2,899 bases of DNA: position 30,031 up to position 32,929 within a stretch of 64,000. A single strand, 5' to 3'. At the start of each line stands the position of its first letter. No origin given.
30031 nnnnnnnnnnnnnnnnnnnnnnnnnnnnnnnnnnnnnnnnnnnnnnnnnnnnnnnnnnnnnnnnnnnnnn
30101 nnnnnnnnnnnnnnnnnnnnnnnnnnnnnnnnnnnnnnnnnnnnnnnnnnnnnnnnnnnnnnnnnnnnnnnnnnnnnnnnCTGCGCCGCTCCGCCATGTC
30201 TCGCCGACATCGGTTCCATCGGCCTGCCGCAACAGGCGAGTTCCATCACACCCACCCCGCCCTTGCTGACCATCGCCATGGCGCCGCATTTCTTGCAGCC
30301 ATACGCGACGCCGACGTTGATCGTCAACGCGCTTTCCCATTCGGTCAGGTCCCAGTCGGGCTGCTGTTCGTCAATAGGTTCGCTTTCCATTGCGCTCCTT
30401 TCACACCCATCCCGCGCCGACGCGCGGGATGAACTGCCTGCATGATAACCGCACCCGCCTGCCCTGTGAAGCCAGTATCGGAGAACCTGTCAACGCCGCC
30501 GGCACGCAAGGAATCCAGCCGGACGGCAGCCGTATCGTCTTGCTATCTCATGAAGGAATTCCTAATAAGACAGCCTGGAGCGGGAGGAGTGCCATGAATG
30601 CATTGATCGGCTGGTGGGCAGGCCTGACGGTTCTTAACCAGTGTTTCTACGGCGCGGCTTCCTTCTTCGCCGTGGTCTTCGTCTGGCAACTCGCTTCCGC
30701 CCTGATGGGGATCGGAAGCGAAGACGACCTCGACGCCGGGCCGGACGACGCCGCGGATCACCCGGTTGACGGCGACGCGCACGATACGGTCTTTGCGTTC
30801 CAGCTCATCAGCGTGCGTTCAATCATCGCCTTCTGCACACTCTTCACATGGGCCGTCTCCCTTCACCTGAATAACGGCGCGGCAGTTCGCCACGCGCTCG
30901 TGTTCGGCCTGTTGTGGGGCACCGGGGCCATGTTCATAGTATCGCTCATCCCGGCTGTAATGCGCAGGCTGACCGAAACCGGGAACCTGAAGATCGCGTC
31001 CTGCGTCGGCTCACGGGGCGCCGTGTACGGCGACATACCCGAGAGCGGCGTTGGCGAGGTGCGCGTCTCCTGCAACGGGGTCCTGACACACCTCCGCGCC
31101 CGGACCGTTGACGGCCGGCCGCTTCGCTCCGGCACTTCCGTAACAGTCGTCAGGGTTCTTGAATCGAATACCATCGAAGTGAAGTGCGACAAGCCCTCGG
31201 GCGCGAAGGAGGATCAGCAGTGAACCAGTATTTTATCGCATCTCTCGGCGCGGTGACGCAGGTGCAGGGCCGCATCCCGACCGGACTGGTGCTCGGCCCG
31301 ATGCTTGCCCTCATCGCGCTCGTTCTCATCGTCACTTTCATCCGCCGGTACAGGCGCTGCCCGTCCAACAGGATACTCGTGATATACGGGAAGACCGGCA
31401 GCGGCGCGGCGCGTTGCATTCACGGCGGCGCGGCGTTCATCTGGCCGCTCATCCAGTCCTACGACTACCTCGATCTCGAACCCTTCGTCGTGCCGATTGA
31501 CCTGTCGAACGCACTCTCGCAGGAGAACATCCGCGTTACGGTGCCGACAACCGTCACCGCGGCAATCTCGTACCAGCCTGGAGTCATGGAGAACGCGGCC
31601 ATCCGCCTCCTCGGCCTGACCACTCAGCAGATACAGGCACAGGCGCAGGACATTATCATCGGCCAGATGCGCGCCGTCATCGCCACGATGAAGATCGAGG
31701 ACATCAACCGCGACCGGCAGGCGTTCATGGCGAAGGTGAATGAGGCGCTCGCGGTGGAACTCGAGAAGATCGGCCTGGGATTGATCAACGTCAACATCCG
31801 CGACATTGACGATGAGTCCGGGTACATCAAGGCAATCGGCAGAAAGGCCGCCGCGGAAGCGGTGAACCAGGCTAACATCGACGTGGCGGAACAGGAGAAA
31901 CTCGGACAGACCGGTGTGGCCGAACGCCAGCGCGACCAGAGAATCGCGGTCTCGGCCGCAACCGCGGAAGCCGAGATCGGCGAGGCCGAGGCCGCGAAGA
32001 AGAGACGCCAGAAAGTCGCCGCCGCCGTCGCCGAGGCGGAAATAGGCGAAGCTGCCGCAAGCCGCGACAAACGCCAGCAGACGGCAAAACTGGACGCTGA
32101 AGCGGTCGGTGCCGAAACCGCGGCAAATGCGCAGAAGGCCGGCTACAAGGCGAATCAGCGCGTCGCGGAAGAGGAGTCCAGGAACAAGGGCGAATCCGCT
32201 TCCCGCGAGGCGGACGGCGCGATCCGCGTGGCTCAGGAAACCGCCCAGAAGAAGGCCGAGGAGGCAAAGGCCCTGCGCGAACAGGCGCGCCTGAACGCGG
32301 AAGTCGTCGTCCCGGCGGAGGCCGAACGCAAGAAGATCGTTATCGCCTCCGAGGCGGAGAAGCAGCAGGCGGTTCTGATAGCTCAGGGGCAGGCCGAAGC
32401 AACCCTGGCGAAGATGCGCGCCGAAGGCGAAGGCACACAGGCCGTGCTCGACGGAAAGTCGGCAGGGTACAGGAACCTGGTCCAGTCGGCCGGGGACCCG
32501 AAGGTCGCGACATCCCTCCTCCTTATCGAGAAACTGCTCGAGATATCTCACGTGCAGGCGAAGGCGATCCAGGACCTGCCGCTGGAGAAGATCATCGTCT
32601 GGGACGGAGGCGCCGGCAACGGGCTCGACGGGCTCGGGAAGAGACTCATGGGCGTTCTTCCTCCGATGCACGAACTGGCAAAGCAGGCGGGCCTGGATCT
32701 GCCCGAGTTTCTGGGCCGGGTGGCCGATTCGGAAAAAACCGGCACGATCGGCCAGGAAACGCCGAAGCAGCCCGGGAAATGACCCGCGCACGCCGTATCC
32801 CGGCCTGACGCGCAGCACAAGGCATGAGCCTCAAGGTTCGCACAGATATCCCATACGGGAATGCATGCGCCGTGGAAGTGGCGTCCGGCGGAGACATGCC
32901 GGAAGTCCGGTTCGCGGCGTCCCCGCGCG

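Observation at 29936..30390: Three desulforedoxin-like Fe(Cys)4 modules in two overlapping mini-genes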

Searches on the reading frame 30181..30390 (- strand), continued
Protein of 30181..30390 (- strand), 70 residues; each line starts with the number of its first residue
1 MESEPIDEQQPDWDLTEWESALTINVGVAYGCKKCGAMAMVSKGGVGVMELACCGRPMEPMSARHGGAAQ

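Call 73: search_protein_families(library=ncbifam, proteins=[L012:6160-7806:+, L029:3899-4588:+, L045:4514-4945:+], max_evalue=0.001)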
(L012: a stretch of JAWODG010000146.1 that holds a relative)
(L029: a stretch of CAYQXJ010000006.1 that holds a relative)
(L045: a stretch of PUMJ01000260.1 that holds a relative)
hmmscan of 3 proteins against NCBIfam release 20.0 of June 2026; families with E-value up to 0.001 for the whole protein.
L012:6160-7806:+ (549 aa): 3 families
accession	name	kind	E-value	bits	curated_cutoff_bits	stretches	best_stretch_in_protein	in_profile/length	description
NF003658.0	PRK05290.1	equivalog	1.4e-246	819.3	367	1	3-548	1-544/546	hydroxylamine reductase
TIGR01703.1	hybrid_clust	equivalog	4.1e-233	774.6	360.8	1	3-548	1-522/522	hydroxylamine reductase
TIGR01702.1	CO_DH_cata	equivalog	3e-08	32.3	478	1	369-528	400-583/621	anaerobic carbon-monoxide dehydrogenase catalytic subunit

L029:3899-4588:+ (230 aa): 3 families
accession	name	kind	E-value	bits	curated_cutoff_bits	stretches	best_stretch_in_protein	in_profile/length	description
TIGR00277.1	HDIG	domain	8.4e-06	25.6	27.6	1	97-177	5-82/84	HDIG domain-containing metalloprotein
TIGR01596.1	cas3_HD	equivalog_domain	0.00057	20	43.45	0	99-132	3-43/178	CRISPR-associated endonuclease Cas3''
NF009347.0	PRK12705.1-4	equivalog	0.00079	18.2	579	1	98-182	286-361/473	hypothetical protein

L045:4514-4945:+ (144 aa): 7 families
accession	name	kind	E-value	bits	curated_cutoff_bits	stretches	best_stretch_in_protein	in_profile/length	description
TIGR00738.1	rrf2_super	superfamily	1.6e-28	99.2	73.3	1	5-127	4-128/132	Rrf2 family transcriptional regulator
TIGR02944.1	suf_reg_Xantho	equivalog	3.3e-22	79.3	110.65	1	3-126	3-127/130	SUF system Fe-S cluster assembly regulator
NF008886.0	PRK11920.1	equivalog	2.5e-19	69.5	193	1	5-126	4-124/153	iron-responsive transcriptional regulator RirA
NF047409.1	Cys_reg_CymR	equivalog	6.8e-15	55.4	195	1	8-107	7-108/139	cysteine metabolism transcriptional regulator CymR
TIGR02010.1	IscR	equivalog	2.5e-14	53.3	207.55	1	9-132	8-132/135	Fe-S cluster assembly transcriptional regulator IscR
NF008240.0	PRK11014.1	equivalog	6.7e-09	35.9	182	1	8-127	7-125/141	nitric oxide-sensing transcriptional repressor NsrR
NF008110.0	PRK10857.1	equivalog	2.6e-08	33.8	275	1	9-129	8-129/164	Fe-S cluster assembly transcriptional regulator IscR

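Call 84: find_related_loci(query=A3, collection=metagenome_contigs, flank=4000)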
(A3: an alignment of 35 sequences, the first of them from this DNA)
Query A3 (70 aa) in metagenome_contigs; peptide patterns used: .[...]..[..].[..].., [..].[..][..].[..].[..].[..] (x = any residue, [..] = any of these).
299 stretches matched a pattern; 42 encode a relative of the query (tblastn E <= 1e-3); 42 distinct loci.
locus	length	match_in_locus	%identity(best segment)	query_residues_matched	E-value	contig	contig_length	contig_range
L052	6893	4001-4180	58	11-70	3e-23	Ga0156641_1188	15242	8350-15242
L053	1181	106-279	60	11-68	1e-22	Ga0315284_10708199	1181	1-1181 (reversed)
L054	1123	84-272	54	3-65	4e-22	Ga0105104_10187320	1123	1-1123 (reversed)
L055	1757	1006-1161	62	12-63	1e-21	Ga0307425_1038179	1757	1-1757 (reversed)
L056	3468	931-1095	58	9-63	1e-21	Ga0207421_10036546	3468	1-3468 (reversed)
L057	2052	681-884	54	4-70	1e-21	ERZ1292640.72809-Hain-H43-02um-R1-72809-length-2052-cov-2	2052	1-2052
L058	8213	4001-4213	51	1-70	2e-21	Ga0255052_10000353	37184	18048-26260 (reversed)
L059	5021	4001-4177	59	11-69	3e-21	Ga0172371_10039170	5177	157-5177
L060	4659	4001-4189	53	1-64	3e-21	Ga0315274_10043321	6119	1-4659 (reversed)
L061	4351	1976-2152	59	11-69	3e-21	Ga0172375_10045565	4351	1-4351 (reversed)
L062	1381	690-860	56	11-67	6e-21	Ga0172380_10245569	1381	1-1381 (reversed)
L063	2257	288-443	63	8-59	5e-21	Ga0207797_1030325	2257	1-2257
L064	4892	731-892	63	9-62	7e-21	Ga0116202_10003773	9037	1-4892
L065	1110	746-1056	55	12-69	5e-21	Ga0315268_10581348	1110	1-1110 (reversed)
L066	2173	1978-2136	62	11-63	7e-21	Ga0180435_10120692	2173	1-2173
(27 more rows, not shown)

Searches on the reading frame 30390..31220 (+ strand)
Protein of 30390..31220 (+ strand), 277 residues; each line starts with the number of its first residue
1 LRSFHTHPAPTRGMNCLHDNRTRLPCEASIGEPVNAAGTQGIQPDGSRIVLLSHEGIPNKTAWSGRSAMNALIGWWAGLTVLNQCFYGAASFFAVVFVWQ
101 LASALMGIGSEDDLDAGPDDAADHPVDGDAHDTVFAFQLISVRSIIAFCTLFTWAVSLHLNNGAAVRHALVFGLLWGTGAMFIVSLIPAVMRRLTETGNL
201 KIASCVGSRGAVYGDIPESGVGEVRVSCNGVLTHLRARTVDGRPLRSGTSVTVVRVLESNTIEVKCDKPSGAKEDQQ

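Call 47: search_protein_families(library=pfam, alignment_id=A5, max_evalue=0.00001)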
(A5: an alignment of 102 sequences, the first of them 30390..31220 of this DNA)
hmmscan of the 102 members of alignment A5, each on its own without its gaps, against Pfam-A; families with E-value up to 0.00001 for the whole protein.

A. member 1, window:30390-31220:+ (277 aa): 0 families

B. families by the number of members that match (of 102 scanned): 87 families (the first 25 are shown)
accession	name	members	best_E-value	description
PF00258.30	Flavodoxin_1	7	5.1e-16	Flavodoxin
PF12837.12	Fer4_6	7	3.4e-09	4Fe-4S binding domain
PF00037.32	Fer4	7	2e-08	4Fe-4S binding domain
PF14697.11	Fer4_21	7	6.1e-08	4Fe-4S dicluster domain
PF12838.12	Fer4_7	7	6.4e-08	4Fe-4S dicluster domain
PF13237.11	Fer4_10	7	1.9e-07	4Fe-4S dicluster domain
PF19583.5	ODP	6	1.1e-20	ODP family beta lactamase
PF00753.33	Lactamase_B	6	1.6e-14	Metallo-beta-lactamase superfamily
PF12706.13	Lactamase_B_2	6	5.2e-07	Beta-lactamase superfamily domain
PF05872.18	HerA_C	5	4e-213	Helicase HerA-like C-terminal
PF07478.18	Dala_Dala_lig_C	5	7.1e-28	D-ala D-ala ligase C-terminus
PF00106.31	adh_short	4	3.9e-42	short chain dehydrogenase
PF13561.12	adh_short_C2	4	1.1e-31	Enoyl-(Acyl carrier protein) reductase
PF01935.23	DUF87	4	6.1e-07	Helicase HerA, central domain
PF02082.26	Rrf2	3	8.7e-35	Iron-dependent Transcriptional regulator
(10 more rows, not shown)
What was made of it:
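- Two loci have a hemerythrin-domain neighbour (call 47).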

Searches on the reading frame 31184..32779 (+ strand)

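Call 73: search_protein_families(library=ncbifam, proteins=[window:31184-32779:+], max_evalue=0.001)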
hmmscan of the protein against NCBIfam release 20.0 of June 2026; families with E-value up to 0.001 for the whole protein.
window:31184-32779:+ (532 aa): 1 family
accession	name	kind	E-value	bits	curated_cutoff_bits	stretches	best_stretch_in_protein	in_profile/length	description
NF058507.1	FlotScfldFlot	equivalog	4.6e-28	98.5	700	1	41-512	6-474/477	flotillin lipid rafts scaffold protein FloT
